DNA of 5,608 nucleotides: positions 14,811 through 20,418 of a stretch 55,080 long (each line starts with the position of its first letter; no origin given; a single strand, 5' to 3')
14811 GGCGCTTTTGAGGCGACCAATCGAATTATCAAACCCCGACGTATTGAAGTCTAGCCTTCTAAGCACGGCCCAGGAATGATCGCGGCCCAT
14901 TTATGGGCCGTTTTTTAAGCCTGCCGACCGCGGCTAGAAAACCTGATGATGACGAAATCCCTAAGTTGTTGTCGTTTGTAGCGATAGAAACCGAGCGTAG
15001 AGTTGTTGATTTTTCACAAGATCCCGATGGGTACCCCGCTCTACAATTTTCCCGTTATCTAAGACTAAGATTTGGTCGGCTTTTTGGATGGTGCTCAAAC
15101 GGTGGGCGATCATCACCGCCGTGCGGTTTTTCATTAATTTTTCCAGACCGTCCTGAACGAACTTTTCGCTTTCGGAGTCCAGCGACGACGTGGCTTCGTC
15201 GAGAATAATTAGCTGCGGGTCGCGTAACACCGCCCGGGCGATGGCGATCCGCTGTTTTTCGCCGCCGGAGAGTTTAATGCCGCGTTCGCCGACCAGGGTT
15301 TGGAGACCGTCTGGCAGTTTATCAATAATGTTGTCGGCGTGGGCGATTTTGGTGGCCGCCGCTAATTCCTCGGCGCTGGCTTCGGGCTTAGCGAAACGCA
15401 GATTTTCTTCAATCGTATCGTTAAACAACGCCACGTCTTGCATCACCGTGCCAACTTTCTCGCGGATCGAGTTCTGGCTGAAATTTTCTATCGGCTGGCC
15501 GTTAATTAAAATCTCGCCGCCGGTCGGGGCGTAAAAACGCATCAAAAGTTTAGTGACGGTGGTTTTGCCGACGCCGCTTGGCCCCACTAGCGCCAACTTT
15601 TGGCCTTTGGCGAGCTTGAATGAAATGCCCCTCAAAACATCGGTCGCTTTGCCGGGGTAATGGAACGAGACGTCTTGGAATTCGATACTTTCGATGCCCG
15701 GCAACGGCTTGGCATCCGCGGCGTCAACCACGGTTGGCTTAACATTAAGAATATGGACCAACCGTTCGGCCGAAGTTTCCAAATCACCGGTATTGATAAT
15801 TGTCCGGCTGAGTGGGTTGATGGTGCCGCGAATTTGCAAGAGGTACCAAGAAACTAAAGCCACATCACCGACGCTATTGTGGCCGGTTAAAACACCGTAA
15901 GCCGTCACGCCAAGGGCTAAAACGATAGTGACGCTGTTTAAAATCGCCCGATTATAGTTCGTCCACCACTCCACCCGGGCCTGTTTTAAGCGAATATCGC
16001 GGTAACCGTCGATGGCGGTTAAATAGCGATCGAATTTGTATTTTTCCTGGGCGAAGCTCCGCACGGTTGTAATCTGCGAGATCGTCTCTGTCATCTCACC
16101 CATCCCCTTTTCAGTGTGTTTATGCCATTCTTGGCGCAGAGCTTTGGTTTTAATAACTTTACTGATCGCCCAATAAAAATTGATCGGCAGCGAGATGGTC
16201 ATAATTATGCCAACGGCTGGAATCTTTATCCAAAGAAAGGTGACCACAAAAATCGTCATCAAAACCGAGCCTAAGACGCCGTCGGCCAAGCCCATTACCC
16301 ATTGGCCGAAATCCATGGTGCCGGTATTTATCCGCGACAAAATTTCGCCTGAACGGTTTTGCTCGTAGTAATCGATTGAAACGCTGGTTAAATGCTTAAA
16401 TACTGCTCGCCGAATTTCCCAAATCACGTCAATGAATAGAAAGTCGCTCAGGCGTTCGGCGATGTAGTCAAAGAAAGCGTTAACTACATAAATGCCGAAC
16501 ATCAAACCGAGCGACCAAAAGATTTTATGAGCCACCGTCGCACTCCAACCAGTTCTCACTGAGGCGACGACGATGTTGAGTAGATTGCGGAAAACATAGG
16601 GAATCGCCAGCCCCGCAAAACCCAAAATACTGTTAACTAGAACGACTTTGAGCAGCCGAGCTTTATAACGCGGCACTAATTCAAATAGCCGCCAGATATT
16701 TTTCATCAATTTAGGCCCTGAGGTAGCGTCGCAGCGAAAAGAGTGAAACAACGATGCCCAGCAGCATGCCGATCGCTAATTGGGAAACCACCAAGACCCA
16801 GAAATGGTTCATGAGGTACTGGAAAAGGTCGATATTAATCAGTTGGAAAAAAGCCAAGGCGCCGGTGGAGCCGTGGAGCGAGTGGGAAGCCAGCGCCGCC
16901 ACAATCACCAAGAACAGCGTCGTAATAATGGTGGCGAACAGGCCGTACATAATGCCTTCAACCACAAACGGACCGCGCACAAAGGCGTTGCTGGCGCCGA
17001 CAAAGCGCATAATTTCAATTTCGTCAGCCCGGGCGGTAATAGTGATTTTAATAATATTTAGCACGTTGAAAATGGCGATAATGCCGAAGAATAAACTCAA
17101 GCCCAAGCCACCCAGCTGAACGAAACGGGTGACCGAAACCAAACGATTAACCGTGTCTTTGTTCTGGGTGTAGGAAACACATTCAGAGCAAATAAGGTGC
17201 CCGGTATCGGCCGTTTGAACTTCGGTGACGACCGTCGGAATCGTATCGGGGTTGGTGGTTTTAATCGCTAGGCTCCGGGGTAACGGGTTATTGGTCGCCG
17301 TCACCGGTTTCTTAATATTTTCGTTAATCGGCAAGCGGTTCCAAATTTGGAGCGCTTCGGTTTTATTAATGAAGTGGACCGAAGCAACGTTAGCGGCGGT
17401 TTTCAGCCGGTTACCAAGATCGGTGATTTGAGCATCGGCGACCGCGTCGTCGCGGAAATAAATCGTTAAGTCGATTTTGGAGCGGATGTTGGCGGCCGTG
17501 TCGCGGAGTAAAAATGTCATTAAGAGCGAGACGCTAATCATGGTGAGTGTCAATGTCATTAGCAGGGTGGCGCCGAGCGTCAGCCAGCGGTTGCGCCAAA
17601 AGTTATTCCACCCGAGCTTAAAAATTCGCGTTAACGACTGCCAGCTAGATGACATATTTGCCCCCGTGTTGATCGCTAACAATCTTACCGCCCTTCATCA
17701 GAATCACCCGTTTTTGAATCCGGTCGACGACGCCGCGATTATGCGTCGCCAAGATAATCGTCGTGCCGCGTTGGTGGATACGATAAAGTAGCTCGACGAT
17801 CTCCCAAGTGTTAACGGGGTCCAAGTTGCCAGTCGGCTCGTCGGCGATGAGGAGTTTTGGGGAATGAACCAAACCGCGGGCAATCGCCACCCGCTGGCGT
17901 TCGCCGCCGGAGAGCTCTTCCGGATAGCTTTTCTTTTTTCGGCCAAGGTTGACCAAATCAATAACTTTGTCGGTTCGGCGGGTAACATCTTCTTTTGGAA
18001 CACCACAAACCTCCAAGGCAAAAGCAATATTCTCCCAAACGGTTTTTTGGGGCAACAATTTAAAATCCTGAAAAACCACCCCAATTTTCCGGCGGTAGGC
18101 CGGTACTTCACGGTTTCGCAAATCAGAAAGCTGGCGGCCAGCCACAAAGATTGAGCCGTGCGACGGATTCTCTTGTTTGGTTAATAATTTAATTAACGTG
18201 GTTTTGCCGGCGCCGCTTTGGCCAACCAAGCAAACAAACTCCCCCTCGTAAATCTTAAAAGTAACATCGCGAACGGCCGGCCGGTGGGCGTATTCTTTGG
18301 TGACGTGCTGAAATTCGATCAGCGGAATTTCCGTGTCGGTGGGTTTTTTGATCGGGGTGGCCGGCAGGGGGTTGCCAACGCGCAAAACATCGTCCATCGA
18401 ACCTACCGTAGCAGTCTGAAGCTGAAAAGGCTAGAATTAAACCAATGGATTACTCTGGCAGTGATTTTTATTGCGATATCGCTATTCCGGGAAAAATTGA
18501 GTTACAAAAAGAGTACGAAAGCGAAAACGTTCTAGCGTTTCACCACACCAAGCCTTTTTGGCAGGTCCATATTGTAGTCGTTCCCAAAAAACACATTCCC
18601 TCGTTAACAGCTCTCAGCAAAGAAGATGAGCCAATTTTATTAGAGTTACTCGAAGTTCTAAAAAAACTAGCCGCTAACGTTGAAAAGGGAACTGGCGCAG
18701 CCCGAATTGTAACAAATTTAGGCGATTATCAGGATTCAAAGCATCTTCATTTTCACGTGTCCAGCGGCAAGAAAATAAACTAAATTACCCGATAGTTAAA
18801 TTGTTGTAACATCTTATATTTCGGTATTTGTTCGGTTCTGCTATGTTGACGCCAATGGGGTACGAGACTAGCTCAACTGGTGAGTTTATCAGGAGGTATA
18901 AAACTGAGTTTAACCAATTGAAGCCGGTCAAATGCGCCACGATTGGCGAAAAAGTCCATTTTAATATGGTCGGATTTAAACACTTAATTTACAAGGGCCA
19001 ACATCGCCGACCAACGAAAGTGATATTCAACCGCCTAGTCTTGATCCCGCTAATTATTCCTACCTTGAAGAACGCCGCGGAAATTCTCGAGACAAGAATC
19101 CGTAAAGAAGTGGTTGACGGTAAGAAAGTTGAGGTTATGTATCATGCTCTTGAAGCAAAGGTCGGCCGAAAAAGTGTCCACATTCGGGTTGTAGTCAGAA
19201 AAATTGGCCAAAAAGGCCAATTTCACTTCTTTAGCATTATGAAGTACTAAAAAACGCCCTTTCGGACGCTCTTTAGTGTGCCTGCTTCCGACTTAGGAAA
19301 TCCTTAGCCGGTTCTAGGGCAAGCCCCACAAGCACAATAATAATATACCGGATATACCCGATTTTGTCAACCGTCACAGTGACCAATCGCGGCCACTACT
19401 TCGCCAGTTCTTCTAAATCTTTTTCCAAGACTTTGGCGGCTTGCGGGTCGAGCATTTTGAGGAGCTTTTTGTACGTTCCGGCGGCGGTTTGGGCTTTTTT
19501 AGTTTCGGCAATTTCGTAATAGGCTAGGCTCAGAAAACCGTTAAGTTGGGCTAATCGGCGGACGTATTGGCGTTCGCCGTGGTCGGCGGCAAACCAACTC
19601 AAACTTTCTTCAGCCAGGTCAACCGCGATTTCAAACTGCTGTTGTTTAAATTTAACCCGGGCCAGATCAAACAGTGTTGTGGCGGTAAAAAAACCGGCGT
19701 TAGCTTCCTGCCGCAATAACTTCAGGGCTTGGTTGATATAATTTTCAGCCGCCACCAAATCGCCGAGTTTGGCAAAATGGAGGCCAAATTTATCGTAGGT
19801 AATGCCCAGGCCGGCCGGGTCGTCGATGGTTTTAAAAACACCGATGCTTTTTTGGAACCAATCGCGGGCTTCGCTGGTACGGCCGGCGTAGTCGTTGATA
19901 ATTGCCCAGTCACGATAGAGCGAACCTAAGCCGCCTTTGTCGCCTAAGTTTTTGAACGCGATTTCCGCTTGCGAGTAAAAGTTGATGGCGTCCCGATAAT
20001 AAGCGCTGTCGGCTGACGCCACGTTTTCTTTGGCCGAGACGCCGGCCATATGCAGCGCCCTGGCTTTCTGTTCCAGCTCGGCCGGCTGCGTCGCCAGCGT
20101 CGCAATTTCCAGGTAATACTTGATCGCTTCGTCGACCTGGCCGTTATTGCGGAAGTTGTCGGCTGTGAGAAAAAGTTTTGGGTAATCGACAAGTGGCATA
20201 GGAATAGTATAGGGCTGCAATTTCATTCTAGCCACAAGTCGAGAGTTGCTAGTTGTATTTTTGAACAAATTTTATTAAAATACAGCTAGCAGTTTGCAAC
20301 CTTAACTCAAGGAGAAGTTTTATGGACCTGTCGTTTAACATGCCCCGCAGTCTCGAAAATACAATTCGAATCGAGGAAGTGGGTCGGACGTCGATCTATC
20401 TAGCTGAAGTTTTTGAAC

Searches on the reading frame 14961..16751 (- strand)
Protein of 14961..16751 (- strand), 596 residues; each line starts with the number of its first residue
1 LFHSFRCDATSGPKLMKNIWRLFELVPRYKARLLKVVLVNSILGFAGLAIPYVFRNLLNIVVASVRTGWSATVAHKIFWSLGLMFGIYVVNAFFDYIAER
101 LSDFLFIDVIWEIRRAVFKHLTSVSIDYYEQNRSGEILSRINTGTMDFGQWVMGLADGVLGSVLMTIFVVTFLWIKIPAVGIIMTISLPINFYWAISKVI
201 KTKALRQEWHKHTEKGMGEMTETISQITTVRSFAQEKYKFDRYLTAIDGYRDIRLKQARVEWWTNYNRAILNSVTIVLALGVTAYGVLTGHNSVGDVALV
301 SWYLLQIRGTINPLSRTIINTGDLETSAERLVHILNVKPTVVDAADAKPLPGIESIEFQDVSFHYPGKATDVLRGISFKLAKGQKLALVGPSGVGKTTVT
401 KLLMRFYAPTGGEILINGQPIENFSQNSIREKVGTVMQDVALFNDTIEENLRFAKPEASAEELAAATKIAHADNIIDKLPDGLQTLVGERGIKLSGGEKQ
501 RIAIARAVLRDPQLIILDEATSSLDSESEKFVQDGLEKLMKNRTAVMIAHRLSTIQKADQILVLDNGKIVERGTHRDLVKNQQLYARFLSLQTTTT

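Call 75: search_protein_families(library=pfam, proteins=[window:14961-16751:-], max_evalue=0.001)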
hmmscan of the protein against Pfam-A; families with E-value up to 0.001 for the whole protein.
window:14961-16751:- (596 aa): 5 families
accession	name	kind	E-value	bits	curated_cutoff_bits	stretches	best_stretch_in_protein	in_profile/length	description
PF00005.33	ABC_tran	-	1.9e-34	119.6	25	1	373-522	1-137/137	ABC transporter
PF00664.28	ABC_membrane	-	8.4e-28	98.3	28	1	36-310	4-273/274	ABC transporter transmembrane region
PF02463.25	SMC_N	-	2e-05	24.6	40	1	417-562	135-209/220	RecF/RecN/SMC N terminal domain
PF13191.12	AAA_16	-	0.00052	21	32.6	0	386-527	27-147/167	AAA ATPase domain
PF13401.12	AAA_22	-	0.00077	20.2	27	0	386-524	8-96/130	AAA domain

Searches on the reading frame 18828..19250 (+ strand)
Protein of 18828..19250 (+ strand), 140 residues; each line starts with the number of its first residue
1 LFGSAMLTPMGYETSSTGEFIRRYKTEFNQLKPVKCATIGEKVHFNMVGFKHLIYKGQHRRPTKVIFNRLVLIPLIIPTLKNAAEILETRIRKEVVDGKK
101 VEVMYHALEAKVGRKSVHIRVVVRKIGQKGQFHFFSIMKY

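Call 75: search_protein_families(library=pfam, proteins=[window:18828-19250:+], max_evalue=0.001)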
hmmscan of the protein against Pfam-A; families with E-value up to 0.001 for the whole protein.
window:18828-19250:+ (140 aa): 1 family
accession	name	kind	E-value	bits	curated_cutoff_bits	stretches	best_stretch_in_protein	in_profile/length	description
PF18798.6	LPD3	-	2.5e-05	24.9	27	1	24-133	14-113/114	Large polyvalent protein-associated domain 3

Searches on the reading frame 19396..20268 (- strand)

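Call 75: search_protein_families(library=pfam, proteins=[window:19396-20268:-], max_evalue=0.001)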
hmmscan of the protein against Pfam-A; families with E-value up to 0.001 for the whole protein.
window:19396-20268:- (290 aa): 7 families
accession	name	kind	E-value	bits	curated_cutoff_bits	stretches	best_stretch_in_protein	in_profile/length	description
PF13424.12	TPR_12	-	8.9e-16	58.3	30.1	1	158-225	6-74/77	Tetratricopeptide repeat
PF07719.23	TPR_2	-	4e-09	36.3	27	0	32-58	4-30/34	Tetratricopeptide repeat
PF00515.34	TPR_1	-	1.4e-06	28.3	27.8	0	162-184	8-30/34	Tetratricopeptide repeat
PF13374.12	TPR_10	-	1.3e-05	25.5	27.5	0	195-223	1-29/42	Tetratricopeptide repeat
PF13181.12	TPR_8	-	8.8e-05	22.8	25.7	0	38-59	10-31/34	Tetratricopeptide repeat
PF13428.12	TPR_14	-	0.00046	21.1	23.5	0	36-62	8-34/44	Tetratricopeptide repeat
PF17874.7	TPR_MalT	-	0.00094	19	45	0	162-277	47-159/336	MalT-like TPR region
